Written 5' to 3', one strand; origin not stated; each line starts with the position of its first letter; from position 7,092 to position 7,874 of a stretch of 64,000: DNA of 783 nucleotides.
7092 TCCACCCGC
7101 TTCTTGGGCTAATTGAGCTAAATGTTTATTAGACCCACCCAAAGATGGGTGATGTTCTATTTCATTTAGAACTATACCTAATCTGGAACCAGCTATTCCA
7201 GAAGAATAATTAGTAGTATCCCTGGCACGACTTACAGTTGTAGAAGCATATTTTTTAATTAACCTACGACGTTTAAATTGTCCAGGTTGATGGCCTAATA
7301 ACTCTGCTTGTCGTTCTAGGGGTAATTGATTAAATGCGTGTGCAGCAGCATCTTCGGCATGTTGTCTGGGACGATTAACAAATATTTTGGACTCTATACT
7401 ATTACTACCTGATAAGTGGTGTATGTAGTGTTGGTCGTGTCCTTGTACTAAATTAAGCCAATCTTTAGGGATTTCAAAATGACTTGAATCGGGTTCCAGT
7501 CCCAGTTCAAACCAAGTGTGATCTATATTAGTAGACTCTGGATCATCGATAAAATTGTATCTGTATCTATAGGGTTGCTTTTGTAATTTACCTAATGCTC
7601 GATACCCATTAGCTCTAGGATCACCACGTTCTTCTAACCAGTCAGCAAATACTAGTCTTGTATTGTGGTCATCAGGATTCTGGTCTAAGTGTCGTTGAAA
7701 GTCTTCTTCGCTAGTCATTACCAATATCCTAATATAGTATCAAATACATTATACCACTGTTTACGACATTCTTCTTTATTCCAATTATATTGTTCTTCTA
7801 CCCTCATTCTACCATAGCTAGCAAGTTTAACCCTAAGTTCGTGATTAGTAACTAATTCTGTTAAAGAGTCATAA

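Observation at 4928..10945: Expansion of planctomycete-type TIGR02996 'repeat-companion' domains in at least six phage proteins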

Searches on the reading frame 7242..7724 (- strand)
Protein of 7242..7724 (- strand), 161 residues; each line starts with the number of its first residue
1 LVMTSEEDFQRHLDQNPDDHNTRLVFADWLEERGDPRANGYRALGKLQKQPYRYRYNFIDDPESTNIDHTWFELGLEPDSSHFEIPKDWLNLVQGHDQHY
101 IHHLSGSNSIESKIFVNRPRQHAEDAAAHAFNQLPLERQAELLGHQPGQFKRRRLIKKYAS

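Call 12: search_dna_similar(query=window:7242-7724:-, collection=phages, mode=protein, max_rows=40, max_evalue=0.001)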
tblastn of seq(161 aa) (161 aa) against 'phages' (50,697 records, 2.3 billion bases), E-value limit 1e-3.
No match.

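Call 13: find_homologous_proteins(query=window:7242-7724:-, max_evalue=0.001)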
Query seq(161 aa) (161 aa): 170 proteins with E <= 0.001 among 183 candidates; the best 120 are listed.
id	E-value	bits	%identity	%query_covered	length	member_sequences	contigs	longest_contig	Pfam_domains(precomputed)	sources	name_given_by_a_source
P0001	9.4e-27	113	46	99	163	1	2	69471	-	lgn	-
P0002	1.3e-25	109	44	98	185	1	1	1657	-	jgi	-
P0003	4.6e-25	107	48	88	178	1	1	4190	-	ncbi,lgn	-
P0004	4.3e-24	104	47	59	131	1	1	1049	-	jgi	jgi:uncharacterized protein (TIGR02996 family)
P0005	1.4e-23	102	46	88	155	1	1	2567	-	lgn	-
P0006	5.1e-23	100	46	91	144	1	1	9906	-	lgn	-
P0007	5.4e-23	100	47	87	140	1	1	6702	-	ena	-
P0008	6.7e-23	100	43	91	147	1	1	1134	-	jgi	-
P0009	9.6e-23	99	42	89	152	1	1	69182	-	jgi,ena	jgi:uncharacterized protein (TIGR02996 family)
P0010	1.2e-22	99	42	91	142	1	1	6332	-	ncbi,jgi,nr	ncbi:MAG: TIGR02996 domain-containing protein [Planctomycetes bacterium]|nr:TIGR02996 domain-contain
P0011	2.0e-22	98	45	99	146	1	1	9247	-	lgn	-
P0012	3.2e-22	98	45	88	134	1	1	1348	-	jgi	jgi:uncharacterized protein (TIGR02996 family)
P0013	3.2e-22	98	41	97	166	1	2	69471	-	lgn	-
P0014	3.3e-22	98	40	90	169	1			-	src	-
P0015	3.8e-22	98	45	88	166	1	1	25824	-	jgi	jgi:uncharacterized protein (TIGR02996 family)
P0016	4.1e-22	97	41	88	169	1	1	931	-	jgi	jgi:uncharacterized protein (TIGR02996 family)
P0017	5.8e-22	97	43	97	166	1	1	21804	-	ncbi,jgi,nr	ncbi:MAG: TIGR02996 domain-containing protein [Planctomycetes bacterium]|nr:TIGR02996 domain-contain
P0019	3.2e-21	95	43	88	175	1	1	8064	-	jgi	jgi:uncharacterized protein (TIGR02996 family)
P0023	4.3e-21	94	43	97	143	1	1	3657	-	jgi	jgi:uncharacterized protein (TIGR02996 family)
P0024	5.0e-21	94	40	94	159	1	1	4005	-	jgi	jgi:uncharacterized protein (TIGR02996 family)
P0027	8.3e-21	93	49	57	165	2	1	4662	-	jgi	jgi:uncharacterized protein (TIGR02996 family)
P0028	1.2e-20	93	41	90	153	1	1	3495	-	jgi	jgi:uncharacterized protein (TIGR02996 family)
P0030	1.6e-20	92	38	86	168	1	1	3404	-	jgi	jgi:uncharacterized protein (TIGR02996 family)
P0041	1.7e-19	89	41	89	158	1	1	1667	-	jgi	jgi:uncharacterized protein (TIGR02996 family)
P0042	2.1e-19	89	41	91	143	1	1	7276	-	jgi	jgi:uncharacterized protein (TIGR02996 family)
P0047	2.8e-19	88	40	88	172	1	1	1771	-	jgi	jgi:uncharacterized protein (TIGR02996 family)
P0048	2.8e-19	88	41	84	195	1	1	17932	-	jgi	jgi:uncharacterized protein (TIGR02996 family)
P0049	3.0e-19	88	42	88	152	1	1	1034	-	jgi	jgi:uncharacterized protein (TIGR02996 family)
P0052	3.8e-19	88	37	91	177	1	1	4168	-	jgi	jgi:uncharacterized protein (TIGR02996 family)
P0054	4.6e-19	88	44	89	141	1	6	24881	-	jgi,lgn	jgi:uncharacterized protein (TIGR02996 family)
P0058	5.8e-19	87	41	90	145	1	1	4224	-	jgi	jgi:uncharacterized protein (TIGR02996 family)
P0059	6.5e-19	87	40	97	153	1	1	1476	-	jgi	jgi:uncharacterized protein (TIGR02996 family)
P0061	8.7e-19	87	40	88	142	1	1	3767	-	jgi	jgi:uncharacterized protein (TIGR02996 family)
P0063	1.1e-18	86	43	88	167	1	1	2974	-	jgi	jgi:uncharacterized protein (TIGR02996 family)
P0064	1.3e-18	86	42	97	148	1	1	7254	-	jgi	jgi:uncharacterized protein (TIGR02996 family)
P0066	1.5e-18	86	43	88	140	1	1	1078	-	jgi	jgi:uncharacterized protein (TIGR02996 family)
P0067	1.6e-18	86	69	30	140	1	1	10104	-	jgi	jgi:uncharacterized protein (TIGR02996 family)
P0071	2.1e-18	85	41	90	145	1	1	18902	-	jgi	jgi:uncharacterized protein (TIGR02996 family)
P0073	3.0e-18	85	40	91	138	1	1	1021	-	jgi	jgi:uncharacterized protein (TIGR02996 family)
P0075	3.4e-18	85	38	94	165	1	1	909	-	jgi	jgi:uncharacterized protein (TIGR02996 family)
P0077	4.0e-18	84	40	88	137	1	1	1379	-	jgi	jgi:uncharacterized protein (TIGR02996 family)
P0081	6.5e-18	84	43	88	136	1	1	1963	-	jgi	jgi:uncharacterized protein (TIGR02996 family)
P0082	7.1e-18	84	41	90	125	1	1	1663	-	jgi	jgi:uncharacterized protein (TIGR02996 family)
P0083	9.3e-18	83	62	40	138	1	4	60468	-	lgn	-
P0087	1.5e-17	83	41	88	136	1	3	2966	-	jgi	jgi:uncharacterized protein (TIGR02996 family)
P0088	1.5e-17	83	76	30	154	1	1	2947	-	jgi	jgi:uncharacterized protein (TIGR02996 family)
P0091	1.7e-17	82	41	88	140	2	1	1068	-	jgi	jgi:uncharacterized protein (TIGR02996 family)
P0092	1.9e-17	82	40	90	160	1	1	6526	-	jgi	jgi:uncharacterized protein (TIGR02996 family)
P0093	2.4e-17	82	39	93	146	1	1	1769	-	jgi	jgi:uncharacterized protein (TIGR02996 family)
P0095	2.5e-17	82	40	91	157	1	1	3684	-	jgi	jgi:uncharacterized protein (TIGR02996 family)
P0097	2.7e-17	82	40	88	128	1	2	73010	-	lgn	-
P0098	3.4e-17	81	40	91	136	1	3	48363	-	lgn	-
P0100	3.6e-17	81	49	60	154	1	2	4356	-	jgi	jgi:uncharacterized protein (TIGR02996 family)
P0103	5.8e-17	81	40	91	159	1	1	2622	-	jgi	jgi:uncharacterized protein (TIGR02996 family)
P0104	6.3e-17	81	38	94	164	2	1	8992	-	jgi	jgi:uncharacterized protein (TIGR02996 family)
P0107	1.0e-16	80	40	89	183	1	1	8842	-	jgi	jgi:uncharacterized protein (TIGR02996 family)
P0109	1.2e-16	80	42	89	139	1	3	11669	-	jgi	jgi:uncharacterized protein (TIGR02996 family)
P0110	1.2e-16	80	71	30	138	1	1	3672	-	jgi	jgi:uncharacterized protein (TIGR02996 family)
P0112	1.2e-16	80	42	88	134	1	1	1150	-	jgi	jgi:uncharacterized protein (TIGR02996 family)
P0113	1.6e-16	79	38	88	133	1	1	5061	-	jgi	jgi:uncharacterized protein (TIGR02996 family)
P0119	1.9e-16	79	42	88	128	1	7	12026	-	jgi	jgi:uncharacterized protein (TIGR02996 family)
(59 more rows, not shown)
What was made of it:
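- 170 close homologues, mostly standalone proteins of 125-195 aa (call 13).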

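Call 15: find_encoding_contigs(protein=P0001, flank=10000, max_places=3)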
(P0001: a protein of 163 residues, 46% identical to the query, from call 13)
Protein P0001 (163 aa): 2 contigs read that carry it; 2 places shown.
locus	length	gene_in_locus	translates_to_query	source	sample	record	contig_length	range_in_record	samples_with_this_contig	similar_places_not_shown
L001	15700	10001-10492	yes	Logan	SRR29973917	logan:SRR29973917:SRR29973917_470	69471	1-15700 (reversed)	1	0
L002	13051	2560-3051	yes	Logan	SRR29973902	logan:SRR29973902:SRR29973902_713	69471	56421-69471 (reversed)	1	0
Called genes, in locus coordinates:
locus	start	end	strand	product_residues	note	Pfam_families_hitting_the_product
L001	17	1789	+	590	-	-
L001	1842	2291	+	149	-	-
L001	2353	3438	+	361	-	-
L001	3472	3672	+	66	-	-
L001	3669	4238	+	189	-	-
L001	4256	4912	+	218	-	-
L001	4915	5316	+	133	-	-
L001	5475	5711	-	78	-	-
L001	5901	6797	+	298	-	-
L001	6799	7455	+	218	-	-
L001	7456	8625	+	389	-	-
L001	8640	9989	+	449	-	-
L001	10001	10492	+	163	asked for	-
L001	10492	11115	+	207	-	-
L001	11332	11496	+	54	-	-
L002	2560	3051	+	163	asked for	-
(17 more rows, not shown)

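Call 16: find_encoding_contigs(protein=P0017, flank=10000, max_places=3)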
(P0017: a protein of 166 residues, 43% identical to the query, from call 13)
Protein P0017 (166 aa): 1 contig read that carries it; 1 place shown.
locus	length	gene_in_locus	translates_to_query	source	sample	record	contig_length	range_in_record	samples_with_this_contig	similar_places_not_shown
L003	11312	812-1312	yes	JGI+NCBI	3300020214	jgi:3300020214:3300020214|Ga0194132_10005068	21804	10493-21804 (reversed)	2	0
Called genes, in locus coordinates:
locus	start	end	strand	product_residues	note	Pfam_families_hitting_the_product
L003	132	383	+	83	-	-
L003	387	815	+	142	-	-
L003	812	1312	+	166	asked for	-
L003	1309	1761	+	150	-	-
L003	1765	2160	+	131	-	-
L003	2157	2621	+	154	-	-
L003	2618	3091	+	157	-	-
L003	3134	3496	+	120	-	-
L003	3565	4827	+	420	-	PF07394:DUF1501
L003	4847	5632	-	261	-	PF01557:FAA_hydrolase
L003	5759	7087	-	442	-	PF07586:HXXSHH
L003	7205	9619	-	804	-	PF07635:PSCyt1 (weak), PF13442:Cytochrome_CBB3 (faint), PF07626:PSD3, PF07637:PSD5, PF07631:PSD4, PF07627:PSCyt3, PF07624:PSD2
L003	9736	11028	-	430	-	PF13570:Beta-prop_ACSF4 (faint), PF01011:PQQ (faint), PF13360:PQQ_2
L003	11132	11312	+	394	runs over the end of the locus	PF17785:PUA_3, PF10672:Methyltrans_SAM, PF02475:TRM5-TYW2_MTfase (weak), PF01728:FtsJ, PF05175:MTS, PF06325:PrmA, PF13847:Methyltransf_31, PF13649:Methyltransf_25, +2 more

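Call 22: find_related_loci(query=A1, collection=genome_contigs, flank=6000)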
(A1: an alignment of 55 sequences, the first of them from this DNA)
Query A1 (155 aa) in genome_contigs; peptide patterns used: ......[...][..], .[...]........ (x = any residue, [..] = any of these).
600 stretches matched a pattern (row limit reached: there are more); 298 encode a relative of the query (tblastn E <= 1e-3); the best 80 are kept; 80 distinct loci.
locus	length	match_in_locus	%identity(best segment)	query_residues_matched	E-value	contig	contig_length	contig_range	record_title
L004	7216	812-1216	44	3-144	7e-30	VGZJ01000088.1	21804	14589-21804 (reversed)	MAG: Planctomycetota bacterium isolate K_Offshore_80m_m2_185 K_Offshore_80m_m2_185_Ga0194132_10005068, whole genome shot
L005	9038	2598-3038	41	3-151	1e-28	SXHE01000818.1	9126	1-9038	MAG: Planctomycetia bacterium isolate F1-120-MAGs012 F1-120__c834151, whole genome shotgun sequence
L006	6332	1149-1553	43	3-143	8e-29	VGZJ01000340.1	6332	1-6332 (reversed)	MAG: Planctomycetota bacterium isolate K_Offshore_80m_m2_185 K_Offshore_80m_m2_185_Ga0194132_10022439, whole genome shot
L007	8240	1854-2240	43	3-146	7e-26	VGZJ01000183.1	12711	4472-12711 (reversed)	MAG: Planctomycetota bacterium isolate K_Offshore_80m_m2_185 K_Offshore_80m_m2_185_Ga0194132_10010082, whole genome shot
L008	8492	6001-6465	39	3-154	6e-26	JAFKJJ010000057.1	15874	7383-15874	MAG: Planctomycetota bacterium isolate SCN18_26_2_15_R2_P_68_10 SCN18_26_2_15_R2_P_scaffold_1406, whole genome shotgun s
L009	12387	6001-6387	42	3-144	2e-25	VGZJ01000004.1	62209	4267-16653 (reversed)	MAG: Planctomycetota bacterium isolate K_Offshore_80m_m2_185 K_Offshore_80m_m2_185_Ga0194132_10000855, whole genome shot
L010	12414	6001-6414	42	2-147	1e-22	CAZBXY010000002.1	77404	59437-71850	MAG TPA_asm: uncultured Frigoriglobus sp. isolate SRP287051_co2_76 genome assembly, contig: NODE_735_length_77404_cov_16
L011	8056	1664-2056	39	3-143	5e-22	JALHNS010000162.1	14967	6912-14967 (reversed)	MAG: Gemmata sp. isolate Bin_69_sub c_000000015510, whole genome shotgun sequence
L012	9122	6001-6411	37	3-151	7e-22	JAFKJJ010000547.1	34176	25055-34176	MAG: Planctomycetota bacterium isolate SCN18_26_2_15_R2_P_68_10 SCN18_26_2_15_R2_P_scaffold_631, whole genome shotgun se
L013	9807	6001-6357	43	3-143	1e-21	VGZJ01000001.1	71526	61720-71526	MAG: Planctomycetota bacterium isolate K_Offshore_80m_m2_185 K_Offshore_80m_m2_185_Ga0194132_10000639, whole genome shot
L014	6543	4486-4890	38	3-144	1e-21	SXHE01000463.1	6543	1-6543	MAG: Planctomycetia bacterium isolate F1-120-MAGs012 F1-120__c477123, whole genome shotgun sequence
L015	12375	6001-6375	37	3-143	4e-21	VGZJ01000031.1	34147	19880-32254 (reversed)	MAG: Planctomycetota bacterium isolate K_Offshore_80m_m2_185 K_Offshore_80m_m2_185_Ga0194132_10002509, whole genome shot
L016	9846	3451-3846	38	3-141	1e-20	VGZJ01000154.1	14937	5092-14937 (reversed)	MAG: Planctomycetota bacterium isolate K_Offshore_80m_m2_185 K_Offshore_80m_m2_185_Ga0194132_10008298, whole genome shot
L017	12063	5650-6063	38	3-143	1e-19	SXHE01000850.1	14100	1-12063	MAG: Planctomycetia bacterium isolate F1-120-MAGs012 F1-120__c870402, whole genome shotgun sequence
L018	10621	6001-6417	37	3-144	1e-17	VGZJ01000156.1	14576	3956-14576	MAG: Planctomycetota bacterium isolate K_Offshore_80m_m2_185 K_Offshore_80m_m2_185_Ga0194132_10008547, whole genome shot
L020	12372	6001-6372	36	6-135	1e-16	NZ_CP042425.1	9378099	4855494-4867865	Limnoglobus roseus strain PX52 chromosome, complete genome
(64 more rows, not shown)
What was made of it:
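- On TIGR02996 (NCBIfam domain model): Of 298 confirmed loci in 185,579 species genomes, the best 80 are nearly all Planctomycetota/Gemmataceae plus a few Myxococcota (call 22).
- The hairpin is about 70% identical to bacterial copies (calls 13, 22). The taxonomic distribution is tightly restricted (call 22).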

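Call 25: find_related_loci(query=A1, collection=viral_contigs, flank=10000)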
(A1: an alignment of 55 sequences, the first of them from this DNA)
Query A1 (155 aa) in viral_contigs; peptide patterns used: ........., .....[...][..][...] (x = any residue, [..] = any of these).
102 stretches matched a pattern; 27 encode a relative of the query (tblastn E <= 1e-3); 27 distinct loci.
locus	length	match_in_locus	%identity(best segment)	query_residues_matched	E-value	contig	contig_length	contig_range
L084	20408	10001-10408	43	2-143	2e-24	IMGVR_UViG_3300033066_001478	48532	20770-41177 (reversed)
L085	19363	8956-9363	43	2-143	2e-24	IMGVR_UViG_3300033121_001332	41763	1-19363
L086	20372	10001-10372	43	2-147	2e-23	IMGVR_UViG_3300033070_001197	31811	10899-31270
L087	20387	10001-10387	43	3-144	4e-22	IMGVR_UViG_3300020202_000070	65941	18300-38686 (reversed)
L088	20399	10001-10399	36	1-149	3e-19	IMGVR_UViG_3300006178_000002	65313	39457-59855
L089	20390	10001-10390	35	2-139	6e-17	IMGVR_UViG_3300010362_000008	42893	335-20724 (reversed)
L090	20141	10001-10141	55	2-48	1e-9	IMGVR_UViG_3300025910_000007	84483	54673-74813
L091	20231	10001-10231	35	3-88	7e-8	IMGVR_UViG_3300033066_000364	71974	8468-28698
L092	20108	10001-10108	56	2-37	8e-8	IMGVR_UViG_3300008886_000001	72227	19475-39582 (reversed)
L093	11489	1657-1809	41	3-53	1e-7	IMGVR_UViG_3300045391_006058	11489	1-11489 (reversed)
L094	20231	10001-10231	35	1-75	9e-7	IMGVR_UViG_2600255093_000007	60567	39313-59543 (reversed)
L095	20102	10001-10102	53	1-34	2e-6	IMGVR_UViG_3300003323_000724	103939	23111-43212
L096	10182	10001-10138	43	7-51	6e-6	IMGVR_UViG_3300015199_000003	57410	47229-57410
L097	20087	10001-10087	59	6-34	8e-6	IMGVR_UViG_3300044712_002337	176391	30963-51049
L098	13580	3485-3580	53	3-34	8e-6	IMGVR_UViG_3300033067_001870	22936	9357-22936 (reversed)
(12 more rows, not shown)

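Call 29: predict_structure(alignment_id=A1)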
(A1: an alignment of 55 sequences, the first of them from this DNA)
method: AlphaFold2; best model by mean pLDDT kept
length: 155 residues; sequences in the alignment: 55
mean_pLDDT: 86.3   pTM: 0.80
mean pLDDT of the five models: 86.3, 84.1, 83.2, 81.8, 80.6
residues with pLDDT >= 90: 90; 70-90: 40; 50-70: 25; < 50: 0
segments of 3 or more residues with pLDDT < 50: none
pLDDT, mean of each block of 10 residues (from residue 1): 89 97 98 98 97 83 83 76 93 82 58 73 96 97 85 69
secondary structure, 60 per line:
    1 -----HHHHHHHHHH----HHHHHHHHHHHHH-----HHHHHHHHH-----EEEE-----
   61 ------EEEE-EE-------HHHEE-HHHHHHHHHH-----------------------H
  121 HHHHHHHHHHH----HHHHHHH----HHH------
elements in order: H6-15 H20-32 H38-46 E52-55 E67-70 H87-96 H120-131 H136-142
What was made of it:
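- AF2 pLDDT 86.3 and pTM 0.80 (call 29).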

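Call 32: fold_search(model_id=the predicted structure, library=pdb)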
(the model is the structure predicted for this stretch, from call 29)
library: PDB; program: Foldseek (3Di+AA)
matches with E <= 10: 5; with E <= 0.001: 0
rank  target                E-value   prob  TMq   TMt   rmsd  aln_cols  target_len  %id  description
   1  7l28_C                3.8e+00  0.02  0.14  0.07  17.2       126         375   15  Crystal structure of the catalytic domain of human PDE3A bound to Trequinsin (released 2021-06-16)
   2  5ngm_Ag               5.4e+00  0.03  0.17  0.17  17.4       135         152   12  2.9S structure of the 70S ribosome composing the S. aureus 100S complex (released 2017-10-04)
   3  5v93_g                7.4e+00  0.02  0.18  0.18  13.0       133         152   14  Cryo-EM structure of the 70S ribosome from Mycobacterium tuberculosis bound with Capreomycin (released 2017-09-20)
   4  7ywy_A                9.0e+00  0.28  0.23  0.39   3.2        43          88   23  Structure of the GroEL chaperonin in complex with the CnoX chaperedoxin (released 2023-02-22)
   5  5ulm_A                9.5e+00  0.08  0.20  0.10   3.3        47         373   19  Structure of the ASK1 central regulatory region (released 2017-03-01)

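Call 33: fold_search(model_id=the predicted structure, library=viral)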
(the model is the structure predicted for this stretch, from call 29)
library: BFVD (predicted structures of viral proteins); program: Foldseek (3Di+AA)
matches with E <= 10: 14; with E <= 0.001: 0
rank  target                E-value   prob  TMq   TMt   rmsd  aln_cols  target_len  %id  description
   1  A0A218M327            4.5e+00  0.02  0.16  0.19  19.1       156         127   14  Uncharacterized protein [Acidovorax phage ACP17]
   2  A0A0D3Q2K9            4.7e+00  0.02  0.19  0.08  18.1       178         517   10  RNA-directed RNA polymerase (Fragment) [Porcine rotavirus A]
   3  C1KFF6                5.0e+00  0.01  0.15  0.14  14.0       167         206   14  Uncharacterized protein [Lactobacillus phage Lb338-1]
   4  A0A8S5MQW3            6.1e+00  0.08  0.27  0.18  16.4       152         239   16  Heat shock protein STI1, Heat-fold, Adaptor protein for Hsp70.6A [Siphoviridae sp. ctA4S13]
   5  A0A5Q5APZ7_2          6.1e+00  0.02  0.19  0.05  18.0       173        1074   13  RNA-directed RNA polymerase L [Orthohantavirus robinaense]
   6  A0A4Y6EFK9            6.5e+00  0.47  0.19  0.31   0.6        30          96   43  (no name in the UniProt tables at hand)
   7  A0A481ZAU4            6.5e+00  0.35  0.28  0.08   2.4        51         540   12  Uncharacterized protein [Pithovirus LCPAC304]
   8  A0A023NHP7            7.2e+00  0.02  0.13  0.12  16.6        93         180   17  (no name in the UniProt tables at hand)
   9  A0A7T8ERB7            7.2e+00  0.02  0.17  0.13  14.5       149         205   14  Uncharacterized protein [Flavobacterium phage vB_FspM_immuto_2-6A]
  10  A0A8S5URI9            7.2e+00  0.01  0.15  0.09  18.6       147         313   15  Uncharacterized protein [Myoviridae sp. ctsIb3]
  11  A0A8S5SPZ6            7.5e+00  0.01  0.16  0.09  20.2       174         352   11  Uncharacterized protein [Siphoviridae sp. ctLdn10]
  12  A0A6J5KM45            9.3e+00  0.18  0.22  0.09   5.3        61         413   16  Methyltransferase FkbM [uncultured Caudovirales phage]
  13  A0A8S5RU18            9.3e+00  0.07  0.20  0.32   8.5        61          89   15  (no name in the UniProt tables at hand)
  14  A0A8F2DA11            9.3e+00  0.01  0.13  0.12  17.3       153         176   13  Helix-turn-helix DNA-binding domain protein [Gordonia phage VanLee]
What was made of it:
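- Tried and rejected: Foldseek of the confident type-1 model against PDB and BFVD gave no hit with E<1 (calls 32, 33).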
